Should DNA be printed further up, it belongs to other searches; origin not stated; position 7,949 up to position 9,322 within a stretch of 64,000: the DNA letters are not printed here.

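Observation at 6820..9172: Opine dehydrogenase paired with an ornithine-cyclodeaminase/mu-crystallin family enzyme and an SSS symporter: candidate pathway for an N-carboxyalkyl amino acid (opine-type) metabolite in an anaerobic Firmicute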

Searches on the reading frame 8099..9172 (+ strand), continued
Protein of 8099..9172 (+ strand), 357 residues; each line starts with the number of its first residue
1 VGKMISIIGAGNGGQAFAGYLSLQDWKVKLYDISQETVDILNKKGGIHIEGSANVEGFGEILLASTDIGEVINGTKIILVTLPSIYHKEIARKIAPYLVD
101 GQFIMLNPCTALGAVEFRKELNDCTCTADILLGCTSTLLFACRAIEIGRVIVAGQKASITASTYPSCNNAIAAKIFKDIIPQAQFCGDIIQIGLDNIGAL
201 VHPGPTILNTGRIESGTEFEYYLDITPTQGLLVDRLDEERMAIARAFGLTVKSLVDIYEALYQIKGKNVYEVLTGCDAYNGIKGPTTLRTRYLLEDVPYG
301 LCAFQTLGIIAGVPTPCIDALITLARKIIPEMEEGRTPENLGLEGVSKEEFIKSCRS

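Call 10: find_related_loci(query=A1, collection=genome_contigs, flank=10000)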
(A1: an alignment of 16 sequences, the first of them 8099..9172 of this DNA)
Query A1 (357 aa) in genome_contigs; peptide patterns used: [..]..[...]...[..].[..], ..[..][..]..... (x = any residue, [..] = any of these).
599 stretches matched a pattern (row limit reached: there are more); 567 encode a relative of the query (tblastn E <= 1e-3); the best 80 are kept; 79 distinct loci.
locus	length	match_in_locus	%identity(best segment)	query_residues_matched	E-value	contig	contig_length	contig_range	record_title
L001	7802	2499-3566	64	1-356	2e-158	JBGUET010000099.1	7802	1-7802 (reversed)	MAG: Sedimentibacter sp. isolate DXN-09 NODE_792_length_7802_cov_4.368530, whole genome shotgun sequence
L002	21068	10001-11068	62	1-356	5e-155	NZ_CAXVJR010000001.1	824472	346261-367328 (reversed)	Paraclostridium bifermentans isolate CC00581 CC00581_1_NODE_1_length_824472_cov_122.293120, whole genome shotgun sequenc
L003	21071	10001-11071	61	1-357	8e-144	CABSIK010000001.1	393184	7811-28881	MAG TPA_asm: uncultured Clostridia bacterium isolate MGYG-HGUT-02623 genome assembly, contig: GUT_GENOME155703_1, whole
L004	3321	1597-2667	60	1-357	3e-149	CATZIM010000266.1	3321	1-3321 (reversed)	MAG TPA_asm: uncultured Clostridia bacterium isolate ERR9578232_bin.2_MetaWRAP_v1.3_MAG genome assembly, contig: ERZ1853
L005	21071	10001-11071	61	1-357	6e-143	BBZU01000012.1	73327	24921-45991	Clostridia bacterium UC5.1-1D10 DNA, contig: contig00012, whole genome shotgun sequence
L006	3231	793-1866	59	1-356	3e-148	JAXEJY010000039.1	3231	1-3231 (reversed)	MAG: Pyramidobacter sp. isolate SUG3725 k141_2602953, whole genome shotgun sequence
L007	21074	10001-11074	58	1-357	5e-141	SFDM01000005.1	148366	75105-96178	MAG: Pyramidobacter piscolens isolate W0P25.012 Contig59, whole genome shotgun sequence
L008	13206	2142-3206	59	3-356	1e-140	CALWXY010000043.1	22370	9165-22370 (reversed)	MAG: uncultured Oscillospiraceae bacterium isolate E40__bin34 genome assembly, contig: E40__k127_1633599, whole genome s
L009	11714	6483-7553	58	1-356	3e-140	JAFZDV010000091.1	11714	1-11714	MAG: Anaerotignum sp. isolate RGIG7676 Water_buffalos_Rectum-1__c344110, whole genome shotgun sequence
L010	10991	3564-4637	59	1-357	2e-140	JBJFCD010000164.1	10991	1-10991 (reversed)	MAG: Lachnospiraceae bacterium isolate PUUB24_bin.042 NODE_4097_length_10991_cov_17.619148, whole genome shotgun sequenc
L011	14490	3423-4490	59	1-356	2e-139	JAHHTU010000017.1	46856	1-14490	MAG: Anaerotignum sp. isolate MAG090 MAG090_17, whole genome shotgun sequence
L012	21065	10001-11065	57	3-356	2e-134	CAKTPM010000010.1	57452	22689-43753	MAG: uncultured Oscillospiraceae bacterium isolate REFINED_METABAT215_TOP10_CONTIGS_1500_ASSEMBLY_K77_MERGED__Hadza_MoBi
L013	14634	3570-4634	55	3-356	9e-133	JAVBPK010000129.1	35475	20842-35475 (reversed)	MAG: Eubacteriales bacterium isolate EPI_MAG_00137 c_000002255102, whole genome shotgun sequence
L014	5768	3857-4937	62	1-357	1e-132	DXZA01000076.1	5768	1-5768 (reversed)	MAG TPA_asm: Tyzzerella sp. isolate HRGM_Genome_4014 HRGM_Genome_4014_76, whole genome shotgun sequence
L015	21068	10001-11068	52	1-356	7e-126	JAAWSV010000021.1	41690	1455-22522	MAG: Oscillospiraceae bacterium isolate ABMPRH_162_1_1 SL341402_scaffold_1532, whole genome shotgun sequence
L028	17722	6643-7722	40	1-356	1e-87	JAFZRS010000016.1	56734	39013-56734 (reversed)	MAG: Oscillospiraceae bacterium isolate RGIG8037 Water_buffalos_Rumen-1__c634757, whole genome shotgun sequence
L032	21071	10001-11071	39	1-353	4e-85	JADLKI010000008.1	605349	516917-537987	MAG: Spirochaetales bacterium isolate DFE_TRE1 c_000000000074, whole genome shotgun sequence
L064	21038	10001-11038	39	6-350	7e-73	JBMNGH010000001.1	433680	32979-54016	MAG: Tepidanaerobacteraceae bacterium isolate SBF912LR0HQ0018 contig_11573, whole genome shotgun sequence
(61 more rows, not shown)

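Call 16: find_encoding_contigs(protein=P0001, flank=10000, max_places=4)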
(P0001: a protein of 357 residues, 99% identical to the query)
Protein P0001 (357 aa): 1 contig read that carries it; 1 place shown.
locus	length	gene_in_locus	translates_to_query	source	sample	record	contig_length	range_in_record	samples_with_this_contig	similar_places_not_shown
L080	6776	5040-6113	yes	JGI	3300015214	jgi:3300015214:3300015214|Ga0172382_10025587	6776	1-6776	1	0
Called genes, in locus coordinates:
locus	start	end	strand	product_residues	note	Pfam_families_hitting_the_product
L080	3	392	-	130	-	?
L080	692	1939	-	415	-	PF00376:MerR, PF13411:MerR_1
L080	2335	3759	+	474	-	PF00474:SSF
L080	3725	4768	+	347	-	PF02423:OCD_Mu_crystall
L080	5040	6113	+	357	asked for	PF01210:NAD_Gly3P_dh_N (weak), PF02558:ApbA (weak), PF02317:Octopine_DH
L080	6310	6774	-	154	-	?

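Call 17: find_encoding_contigs(protein=P0004, flank=10000, max_places=4)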
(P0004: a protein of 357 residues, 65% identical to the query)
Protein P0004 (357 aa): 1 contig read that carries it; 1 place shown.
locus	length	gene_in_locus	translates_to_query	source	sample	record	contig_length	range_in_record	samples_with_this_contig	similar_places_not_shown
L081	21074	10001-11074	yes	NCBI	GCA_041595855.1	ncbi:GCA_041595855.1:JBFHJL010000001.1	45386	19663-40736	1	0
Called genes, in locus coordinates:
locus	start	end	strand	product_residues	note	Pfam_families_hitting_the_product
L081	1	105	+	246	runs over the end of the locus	PF02775:TPP_enzyme_C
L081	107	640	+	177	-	PF01558:POR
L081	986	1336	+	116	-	PF12840:HTH_20 (weak), PF01022:HTH_5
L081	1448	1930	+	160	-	PF03773:ArsP_1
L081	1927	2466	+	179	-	PF03773:ArsP_1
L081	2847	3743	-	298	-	PF01145:Band_7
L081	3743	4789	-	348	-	PF01145:Band_7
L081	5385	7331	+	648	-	PF04205:FMN_bind, PF01946:Thi4 (faint), PF00890:FAD_binding_2, PF01266:DAO, PF07992:Pyr_redox_2 (faint), PF12831:FAD_oxidored, PF13450:NAD_binding_8 (weak), PF03486:HI0933_like (weak)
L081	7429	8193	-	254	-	PF00392:GntR, PF07729:FCD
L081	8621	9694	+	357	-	PF01210:NAD_Gly3P_dh_N, PF02558:ApbA, PF03446:NAD_binding_2 (weak), PF03721:UDPG_MGDP_dh_N (weak), PF03807:F420_oxidored (weak), PF02317:Octopine_DH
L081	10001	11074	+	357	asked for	PF01210:NAD_Gly3P_dh_N, PF02558:ApbA, PF03446:NAD_binding_2, PF03721:UDPG_MGDP_dh_N (faint), PF03807:F420_oxidored (weak), PF02317:Octopine_DH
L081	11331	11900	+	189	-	PF04290:DctQ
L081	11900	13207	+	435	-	PF06808:DctM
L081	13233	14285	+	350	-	PF03480:DctP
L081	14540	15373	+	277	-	PF00376:MerR (weak), PF13411:MerR_1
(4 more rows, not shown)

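Call 18: find_encoding_contigs(protein=P0024, flank=8000, max_places=3)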
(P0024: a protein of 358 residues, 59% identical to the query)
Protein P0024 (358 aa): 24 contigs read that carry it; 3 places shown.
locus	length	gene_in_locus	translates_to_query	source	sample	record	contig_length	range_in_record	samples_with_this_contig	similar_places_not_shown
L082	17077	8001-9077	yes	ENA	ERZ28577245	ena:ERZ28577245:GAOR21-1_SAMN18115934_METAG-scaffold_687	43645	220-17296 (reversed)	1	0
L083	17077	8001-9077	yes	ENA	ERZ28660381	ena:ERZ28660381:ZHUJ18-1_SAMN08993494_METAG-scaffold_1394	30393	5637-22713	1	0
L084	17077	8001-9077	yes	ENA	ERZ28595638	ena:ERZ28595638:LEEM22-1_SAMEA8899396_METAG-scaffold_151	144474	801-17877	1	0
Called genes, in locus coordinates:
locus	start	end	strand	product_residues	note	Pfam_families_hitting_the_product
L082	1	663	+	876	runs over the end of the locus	PF09479:Flg_new, PF00395:SLH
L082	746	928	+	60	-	-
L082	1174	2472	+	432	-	PF01637:ATPase_2 (faint), PF13173:AAA_14, PF13635:DUF4143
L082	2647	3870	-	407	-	PF13173:AAA_14, PF13635:DUF4143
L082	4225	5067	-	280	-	PF13276:HTH_21, PF00665:rve, PF13683:rve_3, PF13333:rve_2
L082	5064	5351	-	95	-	PF13518:HTH_28 (weak)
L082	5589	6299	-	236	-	PF00392:GntR, PF07729:FCD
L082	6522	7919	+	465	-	PF00474:SSF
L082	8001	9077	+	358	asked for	PF01210:NAD_Gly3P_dh_N, PF02558:ApbA (weak), PF02317:Octopine_DH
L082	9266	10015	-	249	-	PF00392:GntR, PF07729:FCD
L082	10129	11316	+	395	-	PF01210:NAD_Gly3P_dh_N, PF02558:ApbA (weak), PF03807:F420_oxidored (weak), PF02317:Octopine_DH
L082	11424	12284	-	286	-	PF00892:EamA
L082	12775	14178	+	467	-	PF00474:SSF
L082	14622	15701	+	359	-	PF01210:NAD_Gly3P_dh_N (weak), PF02558:ApbA (weak), PF03446:NAD_binding_2 (faint), PF02317:Octopine_DH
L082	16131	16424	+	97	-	PF00724:Oxidored_FMN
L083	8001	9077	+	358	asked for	PF01210:NAD_Gly3P_dh_N, PF02558:ApbA (weak), PF02317:Octopine_DH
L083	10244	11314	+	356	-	PF01210:NAD_Gly3P_dh_N, PF02558:ApbA (weak), PF03807:F420_oxidored (weak), PF02317:Octopine_DH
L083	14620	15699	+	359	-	PF01210:NAD_Gly3P_dh_N (weak), PF02558:ApbA (weak), PF03446:NAD_binding_2 (faint), PF02317:Octopine_DH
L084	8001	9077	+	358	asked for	PF01210:NAD_Gly3P_dh_N, PF02558:ApbA (weak), PF02317:Octopine_DH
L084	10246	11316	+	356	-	PF01210:NAD_Gly3P_dh_N, PF02558:ApbA (weak), PF03807:F420_oxidored (weak), PF02317:Octopine_DH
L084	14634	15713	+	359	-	PF01210:NAD_Gly3P_dh_N (weak), PF02558:ApbA (weak), PF03446:NAD_binding_2 (faint), PF02317:Octopine_DH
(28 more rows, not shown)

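Call 19: find_encoding_contigs(protein=P0059, flank=8000, max_places=2)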
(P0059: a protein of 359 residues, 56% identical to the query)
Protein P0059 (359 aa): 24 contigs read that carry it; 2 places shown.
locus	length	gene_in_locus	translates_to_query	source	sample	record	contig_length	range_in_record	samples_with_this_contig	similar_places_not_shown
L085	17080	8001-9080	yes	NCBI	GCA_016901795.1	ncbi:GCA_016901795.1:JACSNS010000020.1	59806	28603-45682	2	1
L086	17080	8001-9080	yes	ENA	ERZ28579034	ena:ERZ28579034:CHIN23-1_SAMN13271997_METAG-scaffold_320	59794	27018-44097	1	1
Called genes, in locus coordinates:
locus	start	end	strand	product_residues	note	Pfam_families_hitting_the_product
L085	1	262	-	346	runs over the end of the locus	-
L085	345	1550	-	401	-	PF07275:ArdA (faint)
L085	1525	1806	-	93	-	-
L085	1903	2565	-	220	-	-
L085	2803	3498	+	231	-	PF22564:HAAS (weak)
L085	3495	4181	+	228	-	-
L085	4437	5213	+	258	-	PF00392:GntR, PF07729:FCD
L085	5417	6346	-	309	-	PF06800:Sugar_transport (faint), PF00892:EamA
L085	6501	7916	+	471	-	PF00474:SSF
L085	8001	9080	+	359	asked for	PF01210:NAD_Gly3P_dh_N (weak), PF02317:Octopine_DH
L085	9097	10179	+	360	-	PF01210:NAD_Gly3P_dh_N (weak), PF02558:ApbA (faint), PF02317:Octopine_DH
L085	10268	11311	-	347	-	PF03358:FMN_red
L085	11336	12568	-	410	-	-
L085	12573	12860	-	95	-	-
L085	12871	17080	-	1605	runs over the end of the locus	-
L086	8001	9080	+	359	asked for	PF01210:NAD_Gly3P_dh_N (weak), PF02317:Octopine_DH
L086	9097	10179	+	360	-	PF01210:NAD_Gly3P_dh_N (weak), PF02558:ApbA (weak), PF02317:Octopine_DH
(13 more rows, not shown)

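Call 20: find_encoding_contigs(protein=P0008, flank=8000, max_places=2)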
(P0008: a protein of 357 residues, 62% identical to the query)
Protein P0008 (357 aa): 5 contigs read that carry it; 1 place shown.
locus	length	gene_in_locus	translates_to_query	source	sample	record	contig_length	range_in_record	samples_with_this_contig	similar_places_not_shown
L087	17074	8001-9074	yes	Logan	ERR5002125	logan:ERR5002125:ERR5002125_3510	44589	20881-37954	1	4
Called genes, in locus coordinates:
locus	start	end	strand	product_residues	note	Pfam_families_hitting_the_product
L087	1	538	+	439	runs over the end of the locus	PF13375:RnfC_N, PF01512:Complex1_51K, PF10531:SLBB, PF13187:Fer4_9 (weak), PF12838:Fer4_7, PF13183:Fer4_8 (weak), PF13237:Fer4_10, PF13534:Fer4_17 (weak), +5 more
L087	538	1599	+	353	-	PF03116:NQR2_RnfD_RnfE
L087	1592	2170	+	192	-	PF04205:FMN_bind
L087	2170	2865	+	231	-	PF02508:Rnf-Nqr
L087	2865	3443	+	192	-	PF02508:Rnf-Nqr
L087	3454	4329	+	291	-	PF04060:FeS, PF00037:Fer4 (weak), PF12837:Fer4_6 (weak), PF12838:Fer4_7 (weak), PF14697:Fer4_21 (weak), PF12838:Fer4_7, PF00037:Fer4, PF12837:Fer4_6, +3 more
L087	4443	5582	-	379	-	PF04015:DUF362, PF14697:Fer4_21 (weak), PF12838:Fer4_7 (weak), PF13187:Fer4_9 (weak), PF25160:LdpA_Fe-S-bd (weak), PF00037:Fer4 (weak), PF12797:Fer4_2 (weak), PF12837:Fer4_6 (weak), +1 more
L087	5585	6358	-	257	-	PF00392:GntR, PF07729:FCD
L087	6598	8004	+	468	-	PF00474:SSF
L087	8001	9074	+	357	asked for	PF01210:NAD_Gly3P_dh_N, PF02558:ApbA, PF03446:NAD_binding_2, PF02317:Octopine_DH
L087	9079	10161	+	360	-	PF01210:NAD_Gly3P_dh_N, PF02558:ApbA (weak), PF03446:NAD_binding_2, PF03721:UDPG_MGDP_dh_N (faint), PF03807:F420_oxidored, PF02317:Octopine_DH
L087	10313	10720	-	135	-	PF00293:NUDIX, PF14815:NUDIX_4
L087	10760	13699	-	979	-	PF13091:PLDc_2, PF00270:DEAD, PF04851:ResIII, PF18766:SWI2_SNF2, PF00271:Helicase_C, PF26350:DUF8090, PF11907:DUF3427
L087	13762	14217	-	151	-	-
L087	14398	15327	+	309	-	PF02016:Peptidase_S66, PF17676:Peptidase_S66C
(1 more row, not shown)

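Call 36: search_protein_families(library=pfam, proteins=[L064:11104-12756:+, L009:3846-4985:+], max_evalue=0.001)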
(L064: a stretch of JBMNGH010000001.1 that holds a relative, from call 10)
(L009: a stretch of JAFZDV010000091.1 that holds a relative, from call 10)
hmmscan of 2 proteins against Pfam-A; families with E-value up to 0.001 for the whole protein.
L064:11104-12756:+ (550 aa): 1 family
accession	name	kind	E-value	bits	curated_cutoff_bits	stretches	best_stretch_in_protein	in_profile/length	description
PF02310.24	B12-binding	-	1.6e-10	41.3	32.1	1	3-115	2-115/121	B12 binding domain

L009:3846-4985:+ (379 aa): 3 families
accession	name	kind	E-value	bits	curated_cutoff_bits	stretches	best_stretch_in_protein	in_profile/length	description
PF13378.12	MR_MLE_C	-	1.6e-56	191.9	29.4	1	150-366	3-218/219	Enolase C-terminal domain-like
PF02746.21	MR_MLE_N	-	9.3e-21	74.7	22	1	11-128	4-117/117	Mandelate racemase / muconate lactonizing enzyme, N-terminal domain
PF07476.17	MAAL_C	-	2.8e-06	27.1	27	1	237-303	130-201/249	Methylaspartate ammonia-lyase C-terminus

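Call 75: search_protein_families(library=pfam, proteins=[L032:13284-14993:+, L032:15000-15383:+, L032:15402-16625:+, L032:16743-17936:+, L032:17967-19103:+, L014:1676-2788:+, L028:9434-10366:+], max_evalue=0.001)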
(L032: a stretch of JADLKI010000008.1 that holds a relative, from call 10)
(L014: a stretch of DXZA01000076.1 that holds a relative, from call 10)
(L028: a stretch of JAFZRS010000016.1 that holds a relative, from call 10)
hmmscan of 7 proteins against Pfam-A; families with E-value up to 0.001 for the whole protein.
L032:13284-14993:+ (569 aa): 1 family
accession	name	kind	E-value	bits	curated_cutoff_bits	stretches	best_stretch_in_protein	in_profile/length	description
PF02653.21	BPD_transp_2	-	2.1e-15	57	26.8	1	256-539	14-263/269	Branched-chain amino acid transport system / permease component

L032:15000-15383:+ (127 aa): 1 family
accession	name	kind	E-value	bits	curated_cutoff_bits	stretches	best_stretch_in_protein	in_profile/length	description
PF20377.3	DUF6672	-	2.9e-15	56.8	24.3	1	3-126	4-128/152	Family of unknown function (DUF6672)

L032:15402-16625:+ (407 aa): 2 families
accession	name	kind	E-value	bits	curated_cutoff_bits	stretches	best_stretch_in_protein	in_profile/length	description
PF07687.19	M20_dimer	-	1.5e-09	38.2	21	1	185-269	9-95/107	Peptidase dimerisation domain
PF01546.33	Peptidase_M20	-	8.8e-08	32.7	24.6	1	101-351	27-181/206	Peptidase family M20/M25/M40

L032:16743-17936:+ (397 aa): 1 family
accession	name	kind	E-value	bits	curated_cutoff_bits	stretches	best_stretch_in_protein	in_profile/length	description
PF12683.13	DUF3798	-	4.1e-115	384.4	24.6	1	28-303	1-271/271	Protein of unknown function (DUF3798)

L032:17967-19103:+ (378 aa): 2 families
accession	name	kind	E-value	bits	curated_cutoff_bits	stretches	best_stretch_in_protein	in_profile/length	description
PF00557.29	Peptidase_M24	-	4.9e-62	209.8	23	1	159-361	1-208/208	Metallopeptidase family M24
PF01321.24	Creatinase_N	-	1.4e-09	39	22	1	20-150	1-126/128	Creatinase/Prolidase N-terminal domain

L014:1676-2788:+ (370 aa): 5 families
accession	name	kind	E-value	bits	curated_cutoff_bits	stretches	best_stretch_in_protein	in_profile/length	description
PF01262.27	AlaDh_PNT_C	-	6e-85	284.5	23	1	141-352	1-213/214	Alanine dehydrogenase/PNT, C-terminal domain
PF05222.21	AlaDh_PNT_N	-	3.9e-43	147.4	30.4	1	4-137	1-136/136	Alanine dehydrogenase/PNT, N-terminal domain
PF02826.25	2-Hacid_dh_C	-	9.6e-07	28.8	25.1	1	168-268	36-127/178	D-isomer specific 2-hydroxyacid dehydrogenase, NAD binding domain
PF03807.23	F420_oxidored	-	1.2e-06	29.4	21.6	1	170-269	1-93/94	NADP oxidoreductase coenzyme F420-dependent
PF01488.26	Shikimate_DH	-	6.3e-06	26.8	24.3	1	168-269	12-113/138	Shikimate / quinate 5-dehydrogenase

L028:9434-10366:+ (310 aa): 1 family
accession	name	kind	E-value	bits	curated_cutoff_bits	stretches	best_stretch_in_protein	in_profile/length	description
PF00291.31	PALP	-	5.2e-76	256.2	35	1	10-297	3-295/295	Pyridoxal-phosphate dependent enzyme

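Call 76: search_protein_families(library=ncbifam, proteins=[L014:1676-2788:+, L008:4481-5665:+], max_evalue=1e-10)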
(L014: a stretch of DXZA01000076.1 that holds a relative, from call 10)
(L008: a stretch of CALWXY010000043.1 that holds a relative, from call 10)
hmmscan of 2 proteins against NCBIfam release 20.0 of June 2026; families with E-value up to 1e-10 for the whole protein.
L014:1676-2788:+ (370 aa): 3 families
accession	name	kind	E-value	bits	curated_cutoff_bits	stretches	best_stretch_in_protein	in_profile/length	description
TIGR00518.1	alaDH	equivalog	1.6e-153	511.1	391.85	1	1-364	1-363/370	alanine dehydrogenase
NF006942.0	PRK09424.1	equivalog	4.6e-45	154.3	383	2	1-202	1-199/510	Re/Si-specific NAD(P)(+) transhydrogenase subunit alpha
TIGR00561.1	pntA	equivalog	2.4e-34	118.9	444.4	2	2-199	1-195/511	Re/Si-specific NAD(P)(+) transhydrogenase subunit alpha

L008:4481-5665:+ (394 aa): 3 families
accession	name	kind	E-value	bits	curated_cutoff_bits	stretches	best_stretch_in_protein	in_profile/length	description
TIGR00518.1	alaDH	equivalog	9.5e-155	515.1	391.85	1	25-388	1-363/370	alanine dehydrogenase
NF006942.0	PRK09424.1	equivalog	3.3e-47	161.4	383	2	25-226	1-199/510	Re/Si-specific NAD(P)(+) transhydrogenase subunit alpha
TIGR00561.1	pntA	equivalog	8.9e-37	126.9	444.4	2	26-223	1-195/511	Re/Si-specific NAD(P)(+) transhydrogenase subunit alpha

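Call 90: search_dna_similar(query=window:8099-9172:+, collection=plasmids, mode=protein, max_rows=15)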
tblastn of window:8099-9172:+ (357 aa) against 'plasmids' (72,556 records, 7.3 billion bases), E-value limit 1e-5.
Records with a match: 291; places in all: 340; records where one place covers at least 80% of the query: 279.
Best place of each record, by identity: <60% 291.
By first word of the organism name: Agrobacterium 137; Sinorhizobium 66; Rhizobium 28; Aminobacter 10; Ensifer 8; Paraburkholderia 5; Burkholderia 4; Shinella 3; Paracoccus 3; Phyllobacterium 2; and 22 more.
By predicted mobility (MOB-suite, as given by PLSDB): non-mobilizable 125; conjugative 105; mobilizable 61.
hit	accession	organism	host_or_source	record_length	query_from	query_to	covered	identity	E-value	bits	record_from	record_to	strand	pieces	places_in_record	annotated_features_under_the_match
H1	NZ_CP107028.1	Cytobacillus firmus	whole organism,soil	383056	1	353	99%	34.8%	7e-51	189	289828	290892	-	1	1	NAD/NADP-dependent octopine/nopaline dehydrogenase family protein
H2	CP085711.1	Bacillus sp. F19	single cell,soil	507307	5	354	98%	30.1%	2e-39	156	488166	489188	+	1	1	NAD/NADP octopine/nopaline dehydrogenase family protein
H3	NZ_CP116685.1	Agrobacterium fabrum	cell culture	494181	5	353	98%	29.3%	2e-30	129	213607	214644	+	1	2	NAD/NADP-dependent octopine/nopaline dehydrogenase family protein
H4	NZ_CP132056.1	Agrobacterium fabrum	Salix sp.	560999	5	353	98%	29.3%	2e-30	129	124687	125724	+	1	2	NAD/NADP-dependent octopine/nopaline dehydrogenase family protein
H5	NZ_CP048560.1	Agrobacterium fabrum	walnut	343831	5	353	98%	29.3%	2e-30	129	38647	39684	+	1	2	NAD/NADP-dependent octopine/nopaline dehydrogenase family protein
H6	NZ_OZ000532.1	Shinella sp. WSC3-e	-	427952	28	357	92%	31.0%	8e-33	136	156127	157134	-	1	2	NAD/NADP octopine/nopaline dehydrogenase family protein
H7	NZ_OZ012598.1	Shinella sp. WSD5-1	-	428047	28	357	92%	31.0%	8e-33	136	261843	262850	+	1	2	NAD/NADP octopine/nopaline dehydrogenase family protein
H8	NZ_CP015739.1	Shinella sp. HZN7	-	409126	28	357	92%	30.7%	2e-32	135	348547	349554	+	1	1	NAD/NADP octopine/nopaline dehydrogenase family protein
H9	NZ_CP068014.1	Paenarthrobacter ureafaciens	cell culture,in the nicotine environment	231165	1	345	97%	29.2%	2e-38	153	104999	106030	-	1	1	NAD/NADP-dependent octopine/nopaline dehydrogenase family protein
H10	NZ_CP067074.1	Rhizobium sp. AB2/73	Phyla canescens,cell culture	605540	5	353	98%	28.9%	3e-31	132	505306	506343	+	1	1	NAD/NADP octopine/nopaline dehydrogenase family protein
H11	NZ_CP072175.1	Rhizobium sp. AB2/73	Phyla canescens,cell culture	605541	5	353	98%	28.9%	3e-31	132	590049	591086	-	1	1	NAD/NADP octopine/nopaline dehydrogenase family protein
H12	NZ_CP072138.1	Agrobacterium sp. S7/73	Phyla canescens,cell culture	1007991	5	353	98%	28.9%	3e-31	132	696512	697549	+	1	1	record has no annotation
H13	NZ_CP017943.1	Phyllobacterium zundukense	Oxytropis triphylla,cell culture,root ...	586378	28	357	92%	30.1%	8e-33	136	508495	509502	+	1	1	NAD/NADP octopine/nopaline dehydrogenase family protein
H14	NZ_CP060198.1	Aminobacter sp. MDW-2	cell culture,soil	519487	28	357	92%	30.1%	1e-30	130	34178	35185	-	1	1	NAD/NADP octopine/nopaline dehydrogenase family protein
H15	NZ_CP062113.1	Aminobacter sp. SR38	bacterial pure culture,soil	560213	28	357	92%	30.1%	2e-30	129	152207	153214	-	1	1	NAD/NADP octopine/nopaline dehydrogenase family protein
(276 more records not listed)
